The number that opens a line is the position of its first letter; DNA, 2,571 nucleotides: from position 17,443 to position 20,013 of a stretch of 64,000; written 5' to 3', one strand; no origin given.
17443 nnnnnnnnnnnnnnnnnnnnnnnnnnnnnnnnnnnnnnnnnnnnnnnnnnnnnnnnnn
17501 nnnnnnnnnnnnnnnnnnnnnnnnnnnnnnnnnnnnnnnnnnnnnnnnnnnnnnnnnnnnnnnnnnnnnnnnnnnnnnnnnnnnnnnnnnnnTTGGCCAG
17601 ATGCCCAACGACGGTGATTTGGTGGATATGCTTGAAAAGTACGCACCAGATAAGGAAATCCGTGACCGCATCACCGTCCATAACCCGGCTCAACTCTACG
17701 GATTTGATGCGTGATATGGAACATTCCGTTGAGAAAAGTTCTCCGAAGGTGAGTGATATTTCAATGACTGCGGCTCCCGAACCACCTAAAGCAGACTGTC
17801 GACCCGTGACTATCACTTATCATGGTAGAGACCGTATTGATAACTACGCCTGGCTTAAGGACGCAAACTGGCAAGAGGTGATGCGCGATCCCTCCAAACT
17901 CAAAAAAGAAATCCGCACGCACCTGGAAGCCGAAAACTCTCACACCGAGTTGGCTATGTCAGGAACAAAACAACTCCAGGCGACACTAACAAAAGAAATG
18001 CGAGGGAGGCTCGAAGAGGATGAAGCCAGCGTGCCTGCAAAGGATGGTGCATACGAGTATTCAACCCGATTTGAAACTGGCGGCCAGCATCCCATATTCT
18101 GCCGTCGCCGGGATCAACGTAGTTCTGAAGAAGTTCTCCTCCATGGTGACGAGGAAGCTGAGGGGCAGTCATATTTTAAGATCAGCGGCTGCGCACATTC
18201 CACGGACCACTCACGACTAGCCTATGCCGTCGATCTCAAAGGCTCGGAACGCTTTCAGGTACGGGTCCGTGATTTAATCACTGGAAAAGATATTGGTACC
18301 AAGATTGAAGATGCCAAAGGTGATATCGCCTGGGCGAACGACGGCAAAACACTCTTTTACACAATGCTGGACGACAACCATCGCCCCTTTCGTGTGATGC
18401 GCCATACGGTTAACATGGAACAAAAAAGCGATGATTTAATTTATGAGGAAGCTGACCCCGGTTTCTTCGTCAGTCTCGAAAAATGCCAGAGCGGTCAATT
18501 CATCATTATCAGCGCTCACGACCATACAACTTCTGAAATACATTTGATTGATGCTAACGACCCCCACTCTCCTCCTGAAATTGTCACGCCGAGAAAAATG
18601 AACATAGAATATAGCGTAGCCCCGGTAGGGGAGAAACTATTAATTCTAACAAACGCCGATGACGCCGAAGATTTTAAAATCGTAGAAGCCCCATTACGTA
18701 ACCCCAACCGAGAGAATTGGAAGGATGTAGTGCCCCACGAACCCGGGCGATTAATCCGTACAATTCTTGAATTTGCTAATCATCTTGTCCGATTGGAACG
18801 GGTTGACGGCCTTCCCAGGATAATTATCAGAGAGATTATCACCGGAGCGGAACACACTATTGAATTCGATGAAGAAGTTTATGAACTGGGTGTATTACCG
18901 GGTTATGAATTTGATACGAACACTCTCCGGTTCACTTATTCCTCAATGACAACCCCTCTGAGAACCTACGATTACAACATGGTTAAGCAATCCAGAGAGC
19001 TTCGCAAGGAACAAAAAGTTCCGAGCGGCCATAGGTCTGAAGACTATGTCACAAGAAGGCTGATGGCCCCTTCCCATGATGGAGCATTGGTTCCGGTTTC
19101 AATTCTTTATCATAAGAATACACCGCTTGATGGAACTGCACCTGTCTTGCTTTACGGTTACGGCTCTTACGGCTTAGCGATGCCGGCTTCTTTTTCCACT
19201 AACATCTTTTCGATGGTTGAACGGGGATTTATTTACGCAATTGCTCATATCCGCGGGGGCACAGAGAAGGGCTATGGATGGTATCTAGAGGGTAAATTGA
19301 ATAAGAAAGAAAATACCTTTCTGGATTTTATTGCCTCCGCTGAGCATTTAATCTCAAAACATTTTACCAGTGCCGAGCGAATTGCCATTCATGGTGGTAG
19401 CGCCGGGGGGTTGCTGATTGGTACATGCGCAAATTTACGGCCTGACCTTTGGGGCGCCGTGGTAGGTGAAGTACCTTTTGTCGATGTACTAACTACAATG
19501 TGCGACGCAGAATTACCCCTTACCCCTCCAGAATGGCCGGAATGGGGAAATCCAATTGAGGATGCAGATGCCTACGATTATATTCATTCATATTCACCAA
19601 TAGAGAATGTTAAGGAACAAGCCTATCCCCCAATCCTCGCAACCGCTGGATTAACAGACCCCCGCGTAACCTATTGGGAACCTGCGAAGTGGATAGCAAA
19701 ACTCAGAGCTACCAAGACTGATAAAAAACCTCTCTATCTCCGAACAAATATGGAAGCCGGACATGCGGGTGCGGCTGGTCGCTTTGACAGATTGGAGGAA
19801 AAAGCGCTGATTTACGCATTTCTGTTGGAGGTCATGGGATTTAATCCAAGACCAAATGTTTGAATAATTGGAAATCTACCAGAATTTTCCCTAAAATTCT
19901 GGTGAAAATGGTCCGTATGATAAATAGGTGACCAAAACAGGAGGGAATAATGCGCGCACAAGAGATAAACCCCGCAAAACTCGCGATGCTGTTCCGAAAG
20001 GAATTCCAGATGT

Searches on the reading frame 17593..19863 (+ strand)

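Call 29: search_protein_families(library=pfam, proteins=[window:17593-19863:+], max_evalue=0.00001)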
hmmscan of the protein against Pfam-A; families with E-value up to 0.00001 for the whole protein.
window:17593-19863:+ (756 aa): 2 families
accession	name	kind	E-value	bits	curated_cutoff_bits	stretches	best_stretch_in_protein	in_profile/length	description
PF02897.21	Peptidase_S9_N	-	2.2e-93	313.7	24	1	71-474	8-414/414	Prolyl oligopeptidase, N-terminal beta-propeller domain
PF00326.27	Peptidase_S9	-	1.3e-65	221.3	22.6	1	533-749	2-211/213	Prolyl oligopeptidase family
